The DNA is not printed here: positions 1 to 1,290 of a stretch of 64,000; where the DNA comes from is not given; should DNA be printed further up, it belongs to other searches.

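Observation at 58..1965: ParA-type partition ATPase fused to a CBM48/AMPK-beta glycogen-binding domain, paired with a membrane-anchored protein: candidate glycogen-granule positioning system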

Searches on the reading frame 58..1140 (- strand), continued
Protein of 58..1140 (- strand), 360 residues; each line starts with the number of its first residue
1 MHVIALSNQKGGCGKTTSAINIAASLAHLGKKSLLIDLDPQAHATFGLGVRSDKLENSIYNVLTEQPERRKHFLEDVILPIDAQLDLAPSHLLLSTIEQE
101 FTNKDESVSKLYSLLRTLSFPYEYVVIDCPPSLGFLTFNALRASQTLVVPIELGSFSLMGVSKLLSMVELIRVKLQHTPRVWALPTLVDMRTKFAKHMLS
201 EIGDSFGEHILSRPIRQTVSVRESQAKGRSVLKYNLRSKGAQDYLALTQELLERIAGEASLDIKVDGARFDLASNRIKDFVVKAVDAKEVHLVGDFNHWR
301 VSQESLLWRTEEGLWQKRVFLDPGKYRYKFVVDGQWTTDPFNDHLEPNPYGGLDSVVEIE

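Call 62: search_protein_families(library=pfam, proteins=[L055:9077-9730:+, L055:9733-10161:+, L073:9125-9553:+, L073:9557-10201:+, L044:9178-9822:+, L044:10000-11787:+, L044:6379-7191:+, L044:3516-6377:+, L058:9092-9658:+, L043:9368-9802:+], max_evalue=0.001)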
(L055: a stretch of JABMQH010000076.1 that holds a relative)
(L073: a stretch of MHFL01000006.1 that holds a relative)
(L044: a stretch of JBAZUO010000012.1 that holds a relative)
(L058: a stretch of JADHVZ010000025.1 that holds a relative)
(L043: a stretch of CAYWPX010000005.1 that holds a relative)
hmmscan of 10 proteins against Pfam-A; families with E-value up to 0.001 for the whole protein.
L055:9077-9730:+ (217 aa): 2 families
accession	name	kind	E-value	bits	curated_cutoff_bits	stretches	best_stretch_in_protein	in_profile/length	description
PF00730.31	HhH-GPD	-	8.4e-17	61.9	26.2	1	32-176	1-107/108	HhH-GPD superfamily base excision DNA repair protein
PF00633.29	HHH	-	4.6e-06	26.7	24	1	115-135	10-30/30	Helix-hairpin-helix motif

L055:9733-10161:+ (142 aa): 0 families

L073:9125-9553:+ (142 aa): 0 families

L073:9557-10201:+ (214 aa): 2 families
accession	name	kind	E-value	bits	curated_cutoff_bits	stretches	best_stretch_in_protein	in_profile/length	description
PF03641.19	Lysine_decarbox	-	1.9e-37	128.8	27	1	78-207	1-130/131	Possible lysine decarboxylase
PF18306.6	LDcluster4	-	4.3e-16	59.3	26.3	1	36-146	3-111/151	SLOG cluster4 family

L044:9178-9822:+ (214 aa): 3 families
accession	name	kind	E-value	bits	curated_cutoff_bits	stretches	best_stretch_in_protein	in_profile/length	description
PF03641.19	Lysine_decarbox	-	2.8e-34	118.5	27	1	78-207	1-130/131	Possible lysine decarboxylase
PF18306.6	LDcluster4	-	4e-16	59.4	26.3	1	36-150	3-115/151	SLOG cluster4 family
PF02481.21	DNA_processg_A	-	0.00024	20.8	29.6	1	23-94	32-102/212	DNA recombination-mediator protein A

L044:10000-11787:+ (595 aa): 5 families
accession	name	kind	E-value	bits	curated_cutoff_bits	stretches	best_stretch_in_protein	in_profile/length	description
PF01134.28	GIDA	-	5.6e-168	559.5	22.1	1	6-395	1-390/391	Glucose inhibited division protein A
PF13932.14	SAM_GIDA_C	-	1.3e-23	83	27.1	1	530-585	2-57/57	tRNA modifying enzyme MnmG/GidA C-terminal helical bundle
PF21680.2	GIDA_C_1st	-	5.1e-09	37.2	24.7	1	457-524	1-95/96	tRNA modifying enzyme MnmG/GidA C-terminal helical domain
PF12831.13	FAD_oxidored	-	7.7e-07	29.2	27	1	6-140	1-128/416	FAD dependent oxidoreductase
PF07992.20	Pyr_redox_2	-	0.00088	19.2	26.1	0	5-99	1-58/291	Pyridine nucleotide-disulphide oxidoreductase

L044:6379-7191:+ (270 aa): 4 families
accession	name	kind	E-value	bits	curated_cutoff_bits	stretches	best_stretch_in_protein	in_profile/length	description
PF13507.12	GATase_5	-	8.1e-82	274.6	27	1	2-264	1-259/260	CobB/CobQ-like glutamine amidotransferase domain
PF07685.20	GATase_3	-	6.4e-06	26.4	27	1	40-104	31-91/196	CobB/CobQ-like glutamine amidotransferase domain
PF01965.30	DJ-1_PfpI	-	7.3e-05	23.1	26.6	1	46-109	60-115/165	DJ-1/PfpI family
PF00117.34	GATase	-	0.00034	20.8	22.8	0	22-105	16-89/190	Glutamine amidotransferase class-I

L044:3516-6377:+ (953 aa): 4 families
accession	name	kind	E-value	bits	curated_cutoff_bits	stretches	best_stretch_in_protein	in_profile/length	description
PF02769.27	AIRS_C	-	1.9e-52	178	23.1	2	404-557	2-155/156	AIR synthase related protein, C-terminal domain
PF00586.29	AIRS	-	9.4e-25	87.7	24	2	268-393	2-112/112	AIR synthase related protein, N-terminal domain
PF18072.6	FGAR-AT_linker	-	8.7e-21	74.6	26.6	1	180-229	1-50/50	Formylglycinamide ribonucleotide amidotransferase linker domain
PF02700.19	PurS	-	4.7e-14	52.7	22.2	2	85-148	4-72/77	Phosphoribosylformylglycinamidine (FGAM) synthase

L058:9092-9658:+ (188 aa): 3 families
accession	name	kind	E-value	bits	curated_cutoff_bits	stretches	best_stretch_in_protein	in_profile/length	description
PF13091.12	PLDc_2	-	2.1e-28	99.2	27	1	46-168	2-132/132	PLD-like domain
PF07894.18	SACK1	-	3.6e-07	30.4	21.4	0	114-165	216-266/274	Scaffolding anchor of CK1 domain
PF00614.28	PLDc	-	0.00026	21.3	21.9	1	114-139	2-27/28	Phospholipase D Active site motif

L043:9368-9802:+ (144 aa): 0 families

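Call 65: search_protein_families(library=pfam, proteins=[L044:11784-12701:+, L069:11976-12899:+, L073:12137-13081:+, L047:12726-13703:+, L038:12747-13655:+, L062:11165-12085:+, L044:12698-14023:-, L055:10333-10965:+, L055:10996-11649:+, L055:4046-7198:+], max_evalue=0.001)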
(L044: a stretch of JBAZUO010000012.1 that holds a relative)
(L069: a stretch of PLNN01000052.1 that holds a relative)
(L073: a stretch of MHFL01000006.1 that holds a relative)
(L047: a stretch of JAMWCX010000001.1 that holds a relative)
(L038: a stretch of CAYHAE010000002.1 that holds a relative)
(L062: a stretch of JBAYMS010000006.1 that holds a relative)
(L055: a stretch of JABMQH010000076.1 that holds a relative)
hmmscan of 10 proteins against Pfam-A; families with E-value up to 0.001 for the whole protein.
L044:11784-12701:+ (305 aa): 2 families
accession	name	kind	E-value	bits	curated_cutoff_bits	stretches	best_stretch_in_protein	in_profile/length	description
PF16199.10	Radical_SAM_C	-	1.8e-26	92.5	31.9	1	208-291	1-84/85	Radical_SAM C-terminal domain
PF04055.27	Radical_SAM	-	6.3e-21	75.7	29.5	1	40-203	9-166/166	Radical SAM superfamily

L069:11976-12899:+ (307 aa): 2 families
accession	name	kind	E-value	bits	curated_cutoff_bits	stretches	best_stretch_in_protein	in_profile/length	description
PF16199.10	Radical_SAM_C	-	1e-23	83.7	31.9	1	208-289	1-82/85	Radical_SAM C-terminal domain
PF04055.27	Radical_SAM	-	8.1e-16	59.1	29.5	1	40-202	9-165/166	Radical SAM superfamily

L073:12137-13081:+ (314 aa): 2 families
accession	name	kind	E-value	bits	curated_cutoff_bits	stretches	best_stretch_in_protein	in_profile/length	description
PF16199.10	Radical_SAM_C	-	1.2e-20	73.8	31.9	1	209-291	2-84/85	Radical_SAM C-terminal domain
PF04055.27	Radical_SAM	-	3.7e-20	73.2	29.5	1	41-202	10-165/166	Radical SAM superfamily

L047:12726-13703:+ (325 aa): 2 families
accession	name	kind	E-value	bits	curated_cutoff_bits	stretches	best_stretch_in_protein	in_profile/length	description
PF16199.10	Radical_SAM_C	-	4.7e-26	91.1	31.9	1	222-304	1-83/85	Radical_SAM C-terminal domain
PF04055.27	Radical_SAM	-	6e-20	72.5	29.5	1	55-216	10-165/166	Radical SAM superfamily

L038:12747-13655:+ (302 aa): 2 families
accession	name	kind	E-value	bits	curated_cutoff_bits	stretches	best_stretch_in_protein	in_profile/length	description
PF16199.10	Radical_SAM_C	-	1.2e-22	80.2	31.9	1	209-292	1-84/85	Radical_SAM C-terminal domain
PF04055.27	Radical_SAM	-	6.7e-19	69.1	29.5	1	42-203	10-165/166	Radical SAM superfamily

L062:11165-12085:+ (306 aa): 2 families
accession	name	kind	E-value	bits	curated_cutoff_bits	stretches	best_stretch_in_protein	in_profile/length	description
PF16199.10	Radical_SAM_C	-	2.6e-24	85.5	31.9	1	209-291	2-84/85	Radical_SAM C-terminal domain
PF04055.27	Radical_SAM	-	3.1e-20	73.4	29.5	1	40-202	9-165/166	Radical SAM superfamily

L044:12698-14023:- (441 aa): 4 families
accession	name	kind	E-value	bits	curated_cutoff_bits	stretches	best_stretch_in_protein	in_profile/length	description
PF00483.29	NTP_transferase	-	2.4e-57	194.8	21.2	1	41-295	1-243/245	Nucleotidyl transferase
PF25247.1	LbH_GLGC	-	1.5e-44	151.6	27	1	314-439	1-134/135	GLGC left-handed parallel beta-helix domain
PF24894.1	Hexapep_GlmU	-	3.5e-08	33.9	23.3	1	323-406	13-83/104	GlmU-like, C-terminal hexapeptide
PF25084.1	LbH_EIF2B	-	4.6e-07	30.2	54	0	324-367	51-95/105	EIF2B subunit epsilon LbH domain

L055:10333-10965:+ (210 aa): 5 families
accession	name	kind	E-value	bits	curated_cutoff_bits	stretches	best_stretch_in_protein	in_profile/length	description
PF02915.23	Rubrerythrin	-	4e-30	105.4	22.8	1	30-157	1-136/137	Rubrerythrin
PF21349.2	RUBY_RBDX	-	1.3e-11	44.1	26.5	1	175-204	1-30/30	Rubrerythrin, rubredoxin-like domain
PF00210.30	Ferritin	-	3.7e-07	30.6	24.5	1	34-161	6-139/142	Ferritin-like domain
PF23458.2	DUF7130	-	0.0005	20.4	35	1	170-200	49-80/89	Domain of unknown function (DUF7130)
PF03405.20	FA_desaturase_2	-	0.00074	18.9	22.7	0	122-164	170-212/325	Fatty acid desaturase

L055:10996-11649:+ (217 aa): 0 families

L055:4046-7198:+ (1050 aa): 8 families
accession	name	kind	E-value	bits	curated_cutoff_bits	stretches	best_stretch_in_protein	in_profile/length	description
PF00580.27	UvrD-helicase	-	5.2e-66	223.5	23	1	7-299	1-271/271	UvrD/REP helicase N-terminal domain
PF13361.12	UvrD_C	-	6e-31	108.6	25.6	1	305-720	2-347/350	UvrD-like helicase C-terminal domain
PF12705.13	PDDEXK_1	-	3.4e-24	86.6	22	1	781-1048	2-246/247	PD-(D/E)XK nuclease superfamily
PF13245.12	AAA_19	-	1.6e-22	80.5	25.1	1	16-283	8-133/134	AAA domain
PF13604.12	AAA_30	-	1.3e-09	38.6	27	1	236-323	86-168/191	AAA domain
PF01443.25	Viral_helicase1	-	3.8e-06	27.3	21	0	585-658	122-197/228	Viral superfamily 1 RNA helicase core domain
PF01930.23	Cas_Cas4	-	0.0002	21.9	22.7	0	1011-1049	119-159/160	Domain of unknown function DUF83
PF13538.12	UvrD_C_2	-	0.00023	21.4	27.4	0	638-658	2-24/52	UvrD-like helicase C-terminal domain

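Call 68: search_protein_families(library=padloc, proteins=[window:58-1140:-, L001:2305-2754:+, L001:2831-3421:+, L001:3441-3806:+], max_evalue=0.01)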
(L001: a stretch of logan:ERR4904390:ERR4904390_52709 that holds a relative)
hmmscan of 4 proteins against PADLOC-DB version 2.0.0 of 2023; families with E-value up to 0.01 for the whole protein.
window:58-1140:- (360 aa): 1 family
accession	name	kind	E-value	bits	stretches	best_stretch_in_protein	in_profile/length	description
PDLC04559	PDC-M28B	-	3.6e-05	21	1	4-39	131-166/438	-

L001:2305-2754:+ (149 aa): 1 family
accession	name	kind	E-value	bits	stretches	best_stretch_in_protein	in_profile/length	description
PDLC01096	C3a212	-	2.2e-23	80.8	1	19-148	43-177/279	SNc+LTD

L001:2831-3421:+ (196 aa): 0 families

L001:3441-3806:+ (121 aa): 0 families
